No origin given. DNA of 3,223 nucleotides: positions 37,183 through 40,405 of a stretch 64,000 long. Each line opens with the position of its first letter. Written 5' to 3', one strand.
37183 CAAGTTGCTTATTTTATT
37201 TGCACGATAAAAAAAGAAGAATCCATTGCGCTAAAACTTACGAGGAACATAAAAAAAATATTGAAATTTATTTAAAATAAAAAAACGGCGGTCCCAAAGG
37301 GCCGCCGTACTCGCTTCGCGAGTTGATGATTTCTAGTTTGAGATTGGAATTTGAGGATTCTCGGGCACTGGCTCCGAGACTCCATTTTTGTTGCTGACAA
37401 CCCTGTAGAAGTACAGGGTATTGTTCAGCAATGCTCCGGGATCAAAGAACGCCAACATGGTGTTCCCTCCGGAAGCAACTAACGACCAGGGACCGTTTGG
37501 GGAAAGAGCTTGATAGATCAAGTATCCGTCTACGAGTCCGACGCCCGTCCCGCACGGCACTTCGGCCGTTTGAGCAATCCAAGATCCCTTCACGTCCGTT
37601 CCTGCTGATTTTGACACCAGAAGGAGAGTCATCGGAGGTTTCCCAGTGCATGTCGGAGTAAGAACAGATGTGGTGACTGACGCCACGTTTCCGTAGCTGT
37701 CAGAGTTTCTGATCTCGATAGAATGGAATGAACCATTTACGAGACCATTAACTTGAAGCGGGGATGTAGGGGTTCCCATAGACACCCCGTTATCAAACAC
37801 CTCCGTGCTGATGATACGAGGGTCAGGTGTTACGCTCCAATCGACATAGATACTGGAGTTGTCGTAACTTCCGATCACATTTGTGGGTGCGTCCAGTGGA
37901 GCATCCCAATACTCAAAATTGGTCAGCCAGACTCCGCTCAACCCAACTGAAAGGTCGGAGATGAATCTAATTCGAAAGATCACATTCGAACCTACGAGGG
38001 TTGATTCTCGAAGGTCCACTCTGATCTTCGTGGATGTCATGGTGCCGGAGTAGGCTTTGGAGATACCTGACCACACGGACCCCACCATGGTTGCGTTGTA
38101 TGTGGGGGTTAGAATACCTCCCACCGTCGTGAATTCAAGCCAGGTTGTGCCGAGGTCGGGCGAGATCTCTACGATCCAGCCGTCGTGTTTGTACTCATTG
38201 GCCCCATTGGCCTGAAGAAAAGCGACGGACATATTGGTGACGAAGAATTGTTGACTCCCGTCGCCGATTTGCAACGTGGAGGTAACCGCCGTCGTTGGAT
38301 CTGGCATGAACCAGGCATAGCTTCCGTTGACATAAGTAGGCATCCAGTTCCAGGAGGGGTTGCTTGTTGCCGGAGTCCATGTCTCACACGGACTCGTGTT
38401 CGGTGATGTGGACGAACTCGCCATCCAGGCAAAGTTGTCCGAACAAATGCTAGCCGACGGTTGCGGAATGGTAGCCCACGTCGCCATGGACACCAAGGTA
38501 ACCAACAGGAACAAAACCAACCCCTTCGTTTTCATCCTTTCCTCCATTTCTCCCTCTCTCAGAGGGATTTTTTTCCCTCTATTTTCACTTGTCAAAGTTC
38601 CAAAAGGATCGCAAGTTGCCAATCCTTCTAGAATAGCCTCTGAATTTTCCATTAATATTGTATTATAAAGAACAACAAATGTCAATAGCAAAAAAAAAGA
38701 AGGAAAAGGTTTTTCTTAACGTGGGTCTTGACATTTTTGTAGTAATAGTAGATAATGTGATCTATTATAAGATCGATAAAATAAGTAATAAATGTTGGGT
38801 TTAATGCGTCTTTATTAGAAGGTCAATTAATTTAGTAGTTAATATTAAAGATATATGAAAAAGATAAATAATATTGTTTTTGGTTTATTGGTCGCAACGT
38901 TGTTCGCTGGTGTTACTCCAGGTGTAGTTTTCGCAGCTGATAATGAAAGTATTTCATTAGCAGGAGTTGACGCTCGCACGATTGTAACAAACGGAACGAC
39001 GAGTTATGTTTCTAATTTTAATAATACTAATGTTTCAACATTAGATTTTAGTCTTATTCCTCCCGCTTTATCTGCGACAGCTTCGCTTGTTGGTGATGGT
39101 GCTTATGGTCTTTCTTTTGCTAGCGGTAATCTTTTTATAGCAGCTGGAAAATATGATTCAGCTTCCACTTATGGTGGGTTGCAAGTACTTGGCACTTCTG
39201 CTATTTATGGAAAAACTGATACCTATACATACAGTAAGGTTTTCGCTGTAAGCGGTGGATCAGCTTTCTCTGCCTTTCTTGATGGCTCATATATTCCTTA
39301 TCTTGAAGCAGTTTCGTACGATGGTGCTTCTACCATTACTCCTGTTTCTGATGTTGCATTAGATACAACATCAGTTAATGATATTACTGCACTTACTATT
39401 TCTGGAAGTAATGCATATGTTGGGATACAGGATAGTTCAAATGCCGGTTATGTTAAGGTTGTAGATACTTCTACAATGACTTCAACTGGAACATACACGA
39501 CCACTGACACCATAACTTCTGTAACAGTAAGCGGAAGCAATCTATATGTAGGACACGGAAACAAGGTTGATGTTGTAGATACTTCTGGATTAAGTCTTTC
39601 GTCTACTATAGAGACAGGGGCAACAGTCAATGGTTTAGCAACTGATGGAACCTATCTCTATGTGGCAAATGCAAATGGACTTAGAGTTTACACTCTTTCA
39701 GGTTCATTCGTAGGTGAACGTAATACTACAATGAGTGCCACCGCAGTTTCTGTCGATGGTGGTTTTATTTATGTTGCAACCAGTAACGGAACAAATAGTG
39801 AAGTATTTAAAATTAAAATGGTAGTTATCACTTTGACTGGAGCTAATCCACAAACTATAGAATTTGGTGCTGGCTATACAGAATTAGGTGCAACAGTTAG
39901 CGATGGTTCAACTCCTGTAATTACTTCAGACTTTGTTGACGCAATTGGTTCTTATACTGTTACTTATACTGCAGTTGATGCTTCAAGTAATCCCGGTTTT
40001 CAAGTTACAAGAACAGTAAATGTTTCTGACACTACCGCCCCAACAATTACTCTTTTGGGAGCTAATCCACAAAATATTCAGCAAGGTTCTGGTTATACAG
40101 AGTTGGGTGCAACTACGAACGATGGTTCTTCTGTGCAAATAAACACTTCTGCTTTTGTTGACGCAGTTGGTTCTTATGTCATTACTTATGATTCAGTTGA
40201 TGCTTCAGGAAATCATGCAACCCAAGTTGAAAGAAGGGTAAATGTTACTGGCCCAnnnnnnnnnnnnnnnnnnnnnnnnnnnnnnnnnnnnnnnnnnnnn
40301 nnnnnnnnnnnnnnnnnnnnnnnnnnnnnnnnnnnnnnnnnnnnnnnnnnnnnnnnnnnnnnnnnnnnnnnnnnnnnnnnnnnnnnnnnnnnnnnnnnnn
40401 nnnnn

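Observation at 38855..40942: Beta-propeller / Ig-like surface protein anchored by a C-terminal PG_binding_1 domain (adhesin candidate 1)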

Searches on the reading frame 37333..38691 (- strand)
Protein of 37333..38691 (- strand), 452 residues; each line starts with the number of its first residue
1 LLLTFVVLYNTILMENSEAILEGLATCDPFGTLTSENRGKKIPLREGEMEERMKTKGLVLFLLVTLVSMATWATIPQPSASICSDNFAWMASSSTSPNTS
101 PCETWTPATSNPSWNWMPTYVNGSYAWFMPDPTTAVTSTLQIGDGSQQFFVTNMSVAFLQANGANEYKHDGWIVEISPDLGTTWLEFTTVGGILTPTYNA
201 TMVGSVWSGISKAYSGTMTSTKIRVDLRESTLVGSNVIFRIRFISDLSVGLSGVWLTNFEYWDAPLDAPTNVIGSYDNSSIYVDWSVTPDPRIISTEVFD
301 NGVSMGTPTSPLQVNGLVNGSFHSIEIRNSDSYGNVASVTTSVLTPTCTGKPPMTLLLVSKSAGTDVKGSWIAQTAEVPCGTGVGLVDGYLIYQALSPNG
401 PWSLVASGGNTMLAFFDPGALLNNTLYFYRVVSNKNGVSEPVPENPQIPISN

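Call 3: search_protein_families(library=pfam, proteins=[window:37333-38691:-], max_evalue=1)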
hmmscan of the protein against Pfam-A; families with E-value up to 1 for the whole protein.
window:37333-38691:- (452 aa): 0 families

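Call 4: search_protein_families(library=ncbifam, proteins=[window:37333-38691:-], max_evalue=1)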
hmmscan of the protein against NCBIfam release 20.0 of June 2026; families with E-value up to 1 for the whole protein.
window:37333-38691:- (452 aa): 2 families
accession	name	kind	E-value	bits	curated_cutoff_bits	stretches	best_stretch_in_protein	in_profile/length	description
NF038112.1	myxo_dep_M36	subfamily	1.6e-05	22.3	1500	1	133-261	1034-1166/1604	myxosortase-dependent M36 family metallopeptidase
NF038111.1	rhom_dep_M36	equivalog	0.0035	14.8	1700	1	156-259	1056-1161/1315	rhombosortase-dependent M36 family metallopeptidase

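Call 71: search_solved_structures(query=window:37336-38535:-, max_evalue=1)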
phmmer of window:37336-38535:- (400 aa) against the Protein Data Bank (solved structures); distinct sequences matched with E-value up to 1: 2.
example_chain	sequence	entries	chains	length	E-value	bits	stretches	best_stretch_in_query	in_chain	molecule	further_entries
8z0a_E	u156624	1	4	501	0.19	13.9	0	24-95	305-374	Glycogenin-2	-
9up9_A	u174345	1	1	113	0.83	11.8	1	160-214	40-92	nanobody protein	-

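Call 72: search_protein_families(library=pfam, proteins=[window:37336-38535:-], max_evalue=10)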
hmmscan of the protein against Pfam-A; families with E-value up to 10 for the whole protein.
window:37336-38535:- (400 aa): 0 families

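Call 79: search_protein_families(library=phrogs, proteins=[window:37336-38535:-], max_evalue=0.01)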
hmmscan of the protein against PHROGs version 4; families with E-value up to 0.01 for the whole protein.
window:37336-38535:- (400 aa): 0 families

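Call 80: search_dna_similar(query=window:37336-38535:-, collection=phages, mode=protein, max_evalue=0.001, max_rows=10)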
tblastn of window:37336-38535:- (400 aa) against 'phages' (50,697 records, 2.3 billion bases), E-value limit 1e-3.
No match.

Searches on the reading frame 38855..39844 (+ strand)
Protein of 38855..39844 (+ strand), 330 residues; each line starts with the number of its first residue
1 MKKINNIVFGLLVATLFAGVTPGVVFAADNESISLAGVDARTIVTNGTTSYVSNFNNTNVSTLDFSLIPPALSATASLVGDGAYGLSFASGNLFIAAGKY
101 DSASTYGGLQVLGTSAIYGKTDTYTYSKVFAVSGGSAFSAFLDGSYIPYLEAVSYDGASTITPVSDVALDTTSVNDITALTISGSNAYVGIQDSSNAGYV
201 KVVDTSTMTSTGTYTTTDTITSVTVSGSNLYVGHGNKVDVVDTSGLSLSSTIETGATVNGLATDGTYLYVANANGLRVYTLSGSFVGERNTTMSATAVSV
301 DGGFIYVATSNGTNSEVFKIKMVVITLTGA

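Call 11: find_homologous_proteins(query=window:38855-39844:+)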
Query window:38855-39844:+ (330 aa): 1 proteins with E <= 0.001 among 8000 candidates.
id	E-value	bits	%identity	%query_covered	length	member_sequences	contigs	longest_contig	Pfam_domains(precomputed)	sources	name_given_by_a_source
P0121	3.3e-38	150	61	44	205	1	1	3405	-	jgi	-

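Call 34: search_protein_representatives(alignment_id=A2)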
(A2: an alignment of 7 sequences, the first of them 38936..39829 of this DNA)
Query: 7 sequences, 300 profile positions. Proteins with E-value up to 0.001 (for the whole library): 21240; up to 1e-10: 10407; up to 1e-30: 1045. The best 150 are listed.
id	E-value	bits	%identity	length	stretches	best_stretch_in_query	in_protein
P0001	1.4e-142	491.2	-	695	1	1-300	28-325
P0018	4.0e-126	437.1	-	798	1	1-300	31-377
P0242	3.4e-106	371.7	-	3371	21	142-286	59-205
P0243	2.3e-104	365.7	-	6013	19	148-287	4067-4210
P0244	9.4e-99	347.3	-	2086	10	148-286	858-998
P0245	1.6e-92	326.8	-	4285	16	76-283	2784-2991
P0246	2.4e-86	306.5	-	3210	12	148-286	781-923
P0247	5.3e-83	295.5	-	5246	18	147-288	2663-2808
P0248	2.3e-78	280.3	-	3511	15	91-260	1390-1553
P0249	2.0e-77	277.2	-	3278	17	141-267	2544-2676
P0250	2.3e-77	277.0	-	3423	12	127-249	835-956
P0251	4.4e-76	272.8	-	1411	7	149-284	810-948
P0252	6.1e-75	269.1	-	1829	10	149-286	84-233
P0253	1.9e-74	267.5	-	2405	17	147-256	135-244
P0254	1.1e-71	258.4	-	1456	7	151-284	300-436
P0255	1.4e-70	254.7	-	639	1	1-298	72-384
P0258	1.1e-65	238.7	-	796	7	149-285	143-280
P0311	1.8e-52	195.3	-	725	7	128-287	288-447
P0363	7.2e-47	176.9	-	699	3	9-272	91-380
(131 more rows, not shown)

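Call 35: search_protein_families(library=pfam, proteins=[P0255, P0363, P0258, P0311, P0251], max_evalue=0.001)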
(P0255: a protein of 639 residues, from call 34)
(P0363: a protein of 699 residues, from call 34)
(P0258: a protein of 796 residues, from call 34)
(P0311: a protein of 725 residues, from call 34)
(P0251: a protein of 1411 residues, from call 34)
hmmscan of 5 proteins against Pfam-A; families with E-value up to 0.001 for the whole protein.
P0255 (639 aa): 3 families
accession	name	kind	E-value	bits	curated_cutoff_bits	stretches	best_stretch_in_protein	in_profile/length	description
PF01471.23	PG_binding_1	-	2.4e-12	47.3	23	1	582-637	3-57/57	Putative peptidoglycan binding domain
PF16403.11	Bact_surface_Ig-like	-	1.7e-11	44.4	27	1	458-532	1-71/71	Bacterial surface protein, Ig-like domain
PF08309.17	LVIVD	-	4.9e-07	29.4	20.2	1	231-273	7-42/42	LVIVD repeat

P0363 (699 aa): 3 families
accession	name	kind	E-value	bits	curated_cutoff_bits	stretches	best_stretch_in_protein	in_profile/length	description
PF08309.17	LVIVD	-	7.1e-21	73.7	20.2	2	333-373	1-41/42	LVIVD repeat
PF16819.11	DUF5074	-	1.4e-06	28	27.2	0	514-614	110-229/353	Domain of unknown function (DUF5074)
PF09826.15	Beta_propel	-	2e-05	24.1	22.4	0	245-348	54-127/495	Beta propeller domain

P0258 (796 aa): 3 families
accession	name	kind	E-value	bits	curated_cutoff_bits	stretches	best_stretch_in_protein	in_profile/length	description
PF08309.17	LVIVD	-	2.3e-146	475.3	20.2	13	139-178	2-42/42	LVIVD repeat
PF09826.15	Beta_propel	-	5.9e-08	32.4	22.4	0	399-531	20-130/495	Beta propeller domain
PF04509.17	CheC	-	0.00012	22.4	22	0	160-168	27-35/38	CheC-like family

P0311 (725 aa): 9 families
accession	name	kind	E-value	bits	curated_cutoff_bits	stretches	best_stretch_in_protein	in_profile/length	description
PF08309.17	LVIVD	-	9e-145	470.3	20.2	13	208-249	1-42/42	LVIVD repeat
PF16819.11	DUF5074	-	1e-12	48.3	27.2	0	305-371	100-170/353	Domain of unknown function (DUF5074)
PF09826.15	Beta_propel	-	1.6e-07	31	22.4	0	282-321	91-130/495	Beta propeller domain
PF21544.3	PorZ_N_b_propeller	-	1.8e-07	32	27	0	392-453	84-142/154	TSS9, PorZ, N-terminal beta-propeller domain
PF13240.11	Zn_Ribbon_1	-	1e-06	28.8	25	1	4-25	2-23/23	zinc-ribbon domain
PF24848.1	DUF7723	-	0.00013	22.4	27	0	129-162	11-44/71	Family of unknown function (DUF7723)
PF24463.1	DUF7577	-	0.00024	21.1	28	1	2-25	3-26/27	Domain of unknown function (DUF7577)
PF15448.11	NTS_2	-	0.00025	22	25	0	316-341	12-37/50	N-terminal segments of P. falciparum erythrocyte membrane protein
PF12773.13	DZR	-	0.00028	21.4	27.3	1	4-26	1-23/45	Double zinc ribbon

P0251 (1411 aa): 4 families
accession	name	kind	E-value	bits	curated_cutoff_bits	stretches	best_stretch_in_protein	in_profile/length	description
PF08309.17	LVIVD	-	2.1e-189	613.1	20.2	13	808-846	4-42/42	LVIVD repeat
PF05345.18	He_PIG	-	6.1e-58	193.7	24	3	1004-1096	1-95/96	Putative Ig domain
PF09826.15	Beta_propel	-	2.8e-11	43.4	22.4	0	741-779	90-128/495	Beta propeller domain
PF02239.22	Cytochrom_D1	-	0.00088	18.4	25.5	0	798-861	31-90/368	Cytochrome D1 heme domain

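Call 40: find_related_loci(query=A2, collection=genome_contigs, flank=10000)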
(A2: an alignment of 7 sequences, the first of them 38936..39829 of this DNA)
Query A2 (298 aa) in genome_contigs; peptide patterns used: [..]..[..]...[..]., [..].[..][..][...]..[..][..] (x = any residue, [..] = any of these).
219 stretches matched a pattern; 3 encode a relative of the query (tblastn E <= 1e-3); 3 distinct loci.
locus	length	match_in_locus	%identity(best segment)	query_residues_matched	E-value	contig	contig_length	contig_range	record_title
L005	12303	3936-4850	61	1-298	2e-105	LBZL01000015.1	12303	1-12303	MAG: Candidatus Nomurabacteria bacterium GW2011_GWB1_40_7 UU13_C0015, whole genome shotgun sequence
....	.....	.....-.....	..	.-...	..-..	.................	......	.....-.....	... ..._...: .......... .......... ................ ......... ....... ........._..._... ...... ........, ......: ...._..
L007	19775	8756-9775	41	8-298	8e-50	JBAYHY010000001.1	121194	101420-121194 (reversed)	MAG: Candidatus Paceibacterota bacterium isolate SO_2016_GW1_160 scaffold00339_OW334_2016, whole genome shotgun sequence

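Call 72: search_protein_families(library=pfam, proteins=[L005:2357-3544:-], max_evalue=10)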
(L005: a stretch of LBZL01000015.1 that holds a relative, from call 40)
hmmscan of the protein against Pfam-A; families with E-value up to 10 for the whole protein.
L005:2357-3544:- (395 aa): 0 families

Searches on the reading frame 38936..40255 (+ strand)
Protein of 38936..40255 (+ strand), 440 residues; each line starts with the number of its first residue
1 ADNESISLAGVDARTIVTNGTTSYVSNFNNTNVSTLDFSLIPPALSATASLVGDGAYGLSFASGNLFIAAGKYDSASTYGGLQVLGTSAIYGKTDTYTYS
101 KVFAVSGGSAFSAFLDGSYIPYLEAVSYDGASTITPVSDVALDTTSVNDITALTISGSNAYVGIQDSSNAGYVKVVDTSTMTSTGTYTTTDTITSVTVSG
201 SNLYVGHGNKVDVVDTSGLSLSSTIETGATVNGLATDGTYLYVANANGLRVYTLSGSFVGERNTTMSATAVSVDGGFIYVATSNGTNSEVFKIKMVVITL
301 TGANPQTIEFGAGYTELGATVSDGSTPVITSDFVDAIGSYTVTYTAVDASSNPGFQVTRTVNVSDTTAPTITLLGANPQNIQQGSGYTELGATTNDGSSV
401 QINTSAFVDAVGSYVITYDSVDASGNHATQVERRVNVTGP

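Call 46: search_solved_structures(query=window:38936-40255:+, max_evalue=0.01, show_alignments=2)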
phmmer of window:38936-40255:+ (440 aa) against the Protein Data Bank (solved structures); distinct sequences matched with E-value up to 0.01: 0.
